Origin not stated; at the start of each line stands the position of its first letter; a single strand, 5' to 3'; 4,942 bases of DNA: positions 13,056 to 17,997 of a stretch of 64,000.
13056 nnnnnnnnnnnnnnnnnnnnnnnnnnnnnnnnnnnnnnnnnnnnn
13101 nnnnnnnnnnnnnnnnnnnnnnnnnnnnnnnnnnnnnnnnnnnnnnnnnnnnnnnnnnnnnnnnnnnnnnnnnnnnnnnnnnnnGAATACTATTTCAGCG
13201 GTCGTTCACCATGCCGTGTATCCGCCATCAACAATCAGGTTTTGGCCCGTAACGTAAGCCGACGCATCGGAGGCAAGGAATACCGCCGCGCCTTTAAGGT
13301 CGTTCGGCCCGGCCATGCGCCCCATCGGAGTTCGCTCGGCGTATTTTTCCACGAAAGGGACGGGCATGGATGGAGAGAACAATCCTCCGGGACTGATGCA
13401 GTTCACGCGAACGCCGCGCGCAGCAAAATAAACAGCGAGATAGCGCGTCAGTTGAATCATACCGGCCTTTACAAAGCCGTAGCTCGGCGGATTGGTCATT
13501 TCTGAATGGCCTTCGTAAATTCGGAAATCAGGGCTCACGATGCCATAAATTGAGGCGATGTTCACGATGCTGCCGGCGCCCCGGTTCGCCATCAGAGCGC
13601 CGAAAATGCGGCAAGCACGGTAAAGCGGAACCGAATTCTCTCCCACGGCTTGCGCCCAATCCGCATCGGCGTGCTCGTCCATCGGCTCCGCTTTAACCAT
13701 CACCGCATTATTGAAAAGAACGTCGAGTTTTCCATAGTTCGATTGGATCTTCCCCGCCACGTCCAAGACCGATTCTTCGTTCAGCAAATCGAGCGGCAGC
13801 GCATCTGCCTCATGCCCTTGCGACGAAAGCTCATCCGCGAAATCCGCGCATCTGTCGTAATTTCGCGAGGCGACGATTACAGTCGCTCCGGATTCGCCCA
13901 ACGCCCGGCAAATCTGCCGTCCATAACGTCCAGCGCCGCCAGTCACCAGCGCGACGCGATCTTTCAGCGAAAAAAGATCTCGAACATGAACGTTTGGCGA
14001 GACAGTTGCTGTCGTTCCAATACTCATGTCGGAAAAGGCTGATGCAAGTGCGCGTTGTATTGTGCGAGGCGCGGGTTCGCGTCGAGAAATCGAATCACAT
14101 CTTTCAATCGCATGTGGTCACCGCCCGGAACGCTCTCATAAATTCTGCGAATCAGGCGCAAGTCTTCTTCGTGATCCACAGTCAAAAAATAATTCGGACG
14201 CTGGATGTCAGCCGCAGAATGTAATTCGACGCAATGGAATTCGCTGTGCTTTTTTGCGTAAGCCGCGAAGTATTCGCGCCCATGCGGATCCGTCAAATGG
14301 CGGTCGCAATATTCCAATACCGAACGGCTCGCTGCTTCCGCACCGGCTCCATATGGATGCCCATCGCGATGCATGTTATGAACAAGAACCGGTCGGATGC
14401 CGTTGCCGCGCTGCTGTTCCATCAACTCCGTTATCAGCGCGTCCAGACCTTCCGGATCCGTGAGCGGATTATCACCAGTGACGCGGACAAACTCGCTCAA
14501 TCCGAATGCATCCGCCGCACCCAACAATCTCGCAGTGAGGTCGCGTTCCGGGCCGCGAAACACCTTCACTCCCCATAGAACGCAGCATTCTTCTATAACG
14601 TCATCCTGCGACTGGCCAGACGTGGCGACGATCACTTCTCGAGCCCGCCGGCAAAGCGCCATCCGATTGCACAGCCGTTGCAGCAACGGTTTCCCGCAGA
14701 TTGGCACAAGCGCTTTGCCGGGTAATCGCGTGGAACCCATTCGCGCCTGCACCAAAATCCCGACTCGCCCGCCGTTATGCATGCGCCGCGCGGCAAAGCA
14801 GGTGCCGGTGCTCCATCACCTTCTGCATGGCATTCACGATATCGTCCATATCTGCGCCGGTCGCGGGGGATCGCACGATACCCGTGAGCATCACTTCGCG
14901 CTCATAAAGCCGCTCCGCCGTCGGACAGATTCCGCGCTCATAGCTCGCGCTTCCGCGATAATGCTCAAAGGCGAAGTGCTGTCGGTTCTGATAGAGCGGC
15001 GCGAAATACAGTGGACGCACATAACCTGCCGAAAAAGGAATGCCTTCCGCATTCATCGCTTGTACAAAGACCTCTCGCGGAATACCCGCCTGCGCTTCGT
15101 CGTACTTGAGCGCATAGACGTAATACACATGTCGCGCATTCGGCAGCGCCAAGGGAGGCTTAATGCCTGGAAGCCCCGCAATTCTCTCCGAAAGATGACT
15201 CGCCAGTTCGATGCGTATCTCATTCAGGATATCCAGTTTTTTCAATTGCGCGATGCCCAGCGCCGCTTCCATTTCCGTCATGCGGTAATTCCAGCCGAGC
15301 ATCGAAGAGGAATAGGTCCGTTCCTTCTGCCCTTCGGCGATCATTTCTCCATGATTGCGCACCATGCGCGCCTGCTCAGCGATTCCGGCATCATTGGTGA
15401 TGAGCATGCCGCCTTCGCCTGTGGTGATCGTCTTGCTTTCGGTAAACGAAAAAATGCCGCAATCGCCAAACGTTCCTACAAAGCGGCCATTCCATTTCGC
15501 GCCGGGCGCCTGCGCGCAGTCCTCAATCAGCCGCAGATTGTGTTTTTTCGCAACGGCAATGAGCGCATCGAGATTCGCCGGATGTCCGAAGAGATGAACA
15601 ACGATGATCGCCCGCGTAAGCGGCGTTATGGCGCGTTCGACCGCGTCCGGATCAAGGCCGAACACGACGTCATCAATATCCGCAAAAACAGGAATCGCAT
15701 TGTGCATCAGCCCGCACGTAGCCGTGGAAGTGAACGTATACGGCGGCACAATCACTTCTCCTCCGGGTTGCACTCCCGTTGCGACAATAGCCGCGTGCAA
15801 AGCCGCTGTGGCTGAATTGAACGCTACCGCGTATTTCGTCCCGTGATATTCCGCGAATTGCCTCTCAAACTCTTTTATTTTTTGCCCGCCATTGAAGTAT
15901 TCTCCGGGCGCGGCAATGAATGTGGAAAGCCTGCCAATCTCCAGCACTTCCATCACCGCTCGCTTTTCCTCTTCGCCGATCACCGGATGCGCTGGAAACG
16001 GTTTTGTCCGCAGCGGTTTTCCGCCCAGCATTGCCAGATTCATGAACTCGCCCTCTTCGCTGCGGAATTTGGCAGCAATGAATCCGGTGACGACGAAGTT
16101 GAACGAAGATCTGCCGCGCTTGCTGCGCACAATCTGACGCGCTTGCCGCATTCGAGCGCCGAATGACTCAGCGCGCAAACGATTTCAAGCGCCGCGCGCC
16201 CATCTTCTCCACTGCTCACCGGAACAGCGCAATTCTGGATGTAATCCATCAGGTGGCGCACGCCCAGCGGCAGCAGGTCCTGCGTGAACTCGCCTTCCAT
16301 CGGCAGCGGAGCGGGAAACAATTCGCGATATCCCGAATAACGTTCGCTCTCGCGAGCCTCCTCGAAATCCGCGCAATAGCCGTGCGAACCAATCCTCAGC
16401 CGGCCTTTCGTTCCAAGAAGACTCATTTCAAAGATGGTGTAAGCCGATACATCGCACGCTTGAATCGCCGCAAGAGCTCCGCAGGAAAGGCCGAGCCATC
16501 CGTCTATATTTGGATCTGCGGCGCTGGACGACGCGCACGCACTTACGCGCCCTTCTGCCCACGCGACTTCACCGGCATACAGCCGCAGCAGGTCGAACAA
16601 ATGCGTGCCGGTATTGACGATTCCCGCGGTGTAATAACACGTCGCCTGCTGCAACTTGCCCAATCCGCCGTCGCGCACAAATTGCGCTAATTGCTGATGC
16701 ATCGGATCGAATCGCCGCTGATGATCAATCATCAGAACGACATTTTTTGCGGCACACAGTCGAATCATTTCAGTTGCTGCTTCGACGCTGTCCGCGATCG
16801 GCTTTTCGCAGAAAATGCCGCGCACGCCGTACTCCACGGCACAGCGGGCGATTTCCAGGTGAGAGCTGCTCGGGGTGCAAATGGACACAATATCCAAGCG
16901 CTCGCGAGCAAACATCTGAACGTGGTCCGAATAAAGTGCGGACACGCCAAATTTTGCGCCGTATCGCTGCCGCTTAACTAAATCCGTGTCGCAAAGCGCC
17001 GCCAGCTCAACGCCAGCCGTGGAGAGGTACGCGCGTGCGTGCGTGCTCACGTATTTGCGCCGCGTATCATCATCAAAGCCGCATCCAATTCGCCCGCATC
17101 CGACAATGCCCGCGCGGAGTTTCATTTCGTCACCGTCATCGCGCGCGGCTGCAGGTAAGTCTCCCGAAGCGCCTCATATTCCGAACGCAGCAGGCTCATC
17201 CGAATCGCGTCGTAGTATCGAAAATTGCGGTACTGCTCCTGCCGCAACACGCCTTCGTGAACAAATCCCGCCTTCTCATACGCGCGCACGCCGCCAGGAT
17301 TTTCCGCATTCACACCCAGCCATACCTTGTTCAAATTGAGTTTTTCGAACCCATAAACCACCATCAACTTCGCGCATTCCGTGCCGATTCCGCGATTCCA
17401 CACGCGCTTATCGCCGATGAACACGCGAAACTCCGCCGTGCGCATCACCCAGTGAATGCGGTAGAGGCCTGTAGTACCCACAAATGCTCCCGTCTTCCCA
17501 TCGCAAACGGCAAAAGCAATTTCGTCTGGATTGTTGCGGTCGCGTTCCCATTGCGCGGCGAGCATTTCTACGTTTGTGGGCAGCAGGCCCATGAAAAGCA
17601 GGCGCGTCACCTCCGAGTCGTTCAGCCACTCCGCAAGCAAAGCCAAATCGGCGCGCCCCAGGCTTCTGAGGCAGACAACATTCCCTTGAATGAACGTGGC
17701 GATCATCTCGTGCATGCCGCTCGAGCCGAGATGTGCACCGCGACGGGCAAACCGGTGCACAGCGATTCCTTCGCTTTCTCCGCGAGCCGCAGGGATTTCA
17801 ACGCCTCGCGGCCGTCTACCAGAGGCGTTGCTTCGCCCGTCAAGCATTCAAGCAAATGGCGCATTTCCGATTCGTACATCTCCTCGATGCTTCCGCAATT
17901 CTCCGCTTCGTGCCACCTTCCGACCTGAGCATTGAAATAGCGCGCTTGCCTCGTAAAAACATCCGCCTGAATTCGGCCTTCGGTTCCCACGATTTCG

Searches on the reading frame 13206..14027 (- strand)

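Call 3: search_protein_families(library=pfam, proteins=[window:13206-14027:-], max_evalue=0.01)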
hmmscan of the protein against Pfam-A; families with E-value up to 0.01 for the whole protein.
window:13206-14027:- (273 aa): 9 families
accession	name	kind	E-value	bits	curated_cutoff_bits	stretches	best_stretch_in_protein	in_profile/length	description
PF13561.12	adh_short_C2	-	2e-47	162.2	27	1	36-271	9-236/236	Enoyl-(Acyl carrier protein) reductase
PF00106.31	adh_short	-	8.3e-37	127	26.6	1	24-216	1-182/195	short chain dehydrogenase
PF08659.16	KR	-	1e-11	45.5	22.6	1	26-128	3-109/180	KR domain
PF01370.27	Epimerase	-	1.1e-06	28.7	20.9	1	26-220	1-176/240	NAD dependent epimerase/dehydratase family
PF01488.26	Shikimate_DH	-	1.7e-05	25.3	24.3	1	21-83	10-70/138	Shikimate / quinate 5-dehydrogenase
PF13439.12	Glyco_transf_4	-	0.00036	21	28.5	0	30-65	2-37/170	Glycosyltransferase Family 4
PF03807.23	F420_oxidored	-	0.0013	19.7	21.6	1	26-70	3-47/94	NADP oxidoreductase coenzyme F420-dependent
PF02254.24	TrkA_N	-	0.002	18.9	23.8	1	31-87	5-60/116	TrkA-N domain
PF03435.24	Sacchrp_dh_NADP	-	0.0063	17.3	25.1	0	31-90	5-64/129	Saccharopine dehydrogenase NADP binding domain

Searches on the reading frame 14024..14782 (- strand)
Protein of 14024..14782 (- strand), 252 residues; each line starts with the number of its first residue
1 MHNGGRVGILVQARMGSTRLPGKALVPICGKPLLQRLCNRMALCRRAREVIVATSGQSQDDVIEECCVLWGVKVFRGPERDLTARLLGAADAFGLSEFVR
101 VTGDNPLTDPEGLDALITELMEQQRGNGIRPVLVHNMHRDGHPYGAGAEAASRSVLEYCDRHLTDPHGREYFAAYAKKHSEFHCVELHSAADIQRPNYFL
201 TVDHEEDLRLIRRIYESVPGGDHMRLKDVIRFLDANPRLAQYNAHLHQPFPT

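Call 3: search_protein_families(library=pfam, proteins=[window:14024-14782:-], max_evalue=0.01)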
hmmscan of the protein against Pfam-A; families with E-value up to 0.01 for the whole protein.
window:14024-14782:- (252 aa): 2 families
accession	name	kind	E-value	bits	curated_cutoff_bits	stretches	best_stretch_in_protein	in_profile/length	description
PF02348.25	CTP_transf_3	-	1.2e-26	94.3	22.6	1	9-145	2-130/217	Cytidylyltransferase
PF12804.13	NTP_transf_3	-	4.9e-09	37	27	1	14-175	11-157/160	MobA-like NTP transferase domain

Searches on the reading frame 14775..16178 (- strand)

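Call 30: search_protein_families(library=pfam, proteins=[window:14775-16178:-], max_evalue=0.0001)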
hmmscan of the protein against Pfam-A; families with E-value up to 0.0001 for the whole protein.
window:14775-16178:- (467 aa): 4 families
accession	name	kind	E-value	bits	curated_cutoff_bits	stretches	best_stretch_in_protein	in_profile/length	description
PF01041.23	DegT_DnrJ_EryC1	-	9.8e-101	338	19.8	1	92-451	18-359/360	DegT/DnrJ/EryC1/StrS aminotransferase family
PF01212.27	Beta_elim_lyase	-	1.9e-05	24.6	27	1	97-281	30-231/288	Beta-eliminating lyase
PF01053.26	Cys_Met_Meta_PP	-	5.4e-05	22.4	27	0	102-193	55-143/381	Cys/Met metabolism PLP-dependent enzyme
PF00155.27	Aminotran_1_2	-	8.6e-05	22.3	19.7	0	101-220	44-185/361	Aminotransferase class I and II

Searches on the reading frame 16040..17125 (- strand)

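Call 30: search_protein_families(library=pfam, proteins=[window:16040-17125:-], max_evalue=0.0001)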
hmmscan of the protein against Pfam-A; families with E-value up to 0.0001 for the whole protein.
window:16040-17125:- (361 aa): 2 families
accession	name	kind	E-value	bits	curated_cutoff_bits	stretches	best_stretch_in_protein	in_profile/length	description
PF01408.29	GFO_IDH_MocA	-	4.2e-22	79.5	24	1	4-135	2-120/120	Oxidoreductase family, NAD-binding Rossmann fold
PF22725.1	GFO_IDH_MocA_C3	-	6.4e-07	29.8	27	1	169-244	46-124/124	GFO/IDH/MocA C-terminal domain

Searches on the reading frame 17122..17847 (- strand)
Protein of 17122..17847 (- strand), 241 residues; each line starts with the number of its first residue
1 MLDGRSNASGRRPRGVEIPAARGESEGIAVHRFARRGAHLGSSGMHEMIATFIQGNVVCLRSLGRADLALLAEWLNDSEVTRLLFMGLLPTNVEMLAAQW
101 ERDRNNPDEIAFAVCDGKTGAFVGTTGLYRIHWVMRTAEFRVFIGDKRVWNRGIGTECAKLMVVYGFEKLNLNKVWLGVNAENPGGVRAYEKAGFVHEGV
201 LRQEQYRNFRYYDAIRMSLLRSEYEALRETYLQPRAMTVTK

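Call 30: search_protein_families(library=pfam, proteins=[window:17122-17847:-], max_evalue=0.0001)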
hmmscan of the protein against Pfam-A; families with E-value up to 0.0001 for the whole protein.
window:17122-17847:- (241 aa): 4 families
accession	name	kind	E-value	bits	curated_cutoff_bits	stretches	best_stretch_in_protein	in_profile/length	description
PF13302.13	Acetyltransf_3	-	1.1e-23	84.9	25.4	1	58-196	2-138/138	Acetyltransferase (GNAT) domain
PF00583.31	Acetyltransf_1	-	3.6e-10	40.6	20.7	1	100-195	25-116/116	Acetyltransferase (GNAT) family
PF13420.13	Acetyltransf_4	-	5.4e-08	33.4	24.3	1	60-214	1-153/155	Acetyltransferase (GNAT) domain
PF13523.12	Acetyltransf_8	-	3.4e-05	23.9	27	0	66-199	4-141/145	Acetyltransferase (GNAT) domain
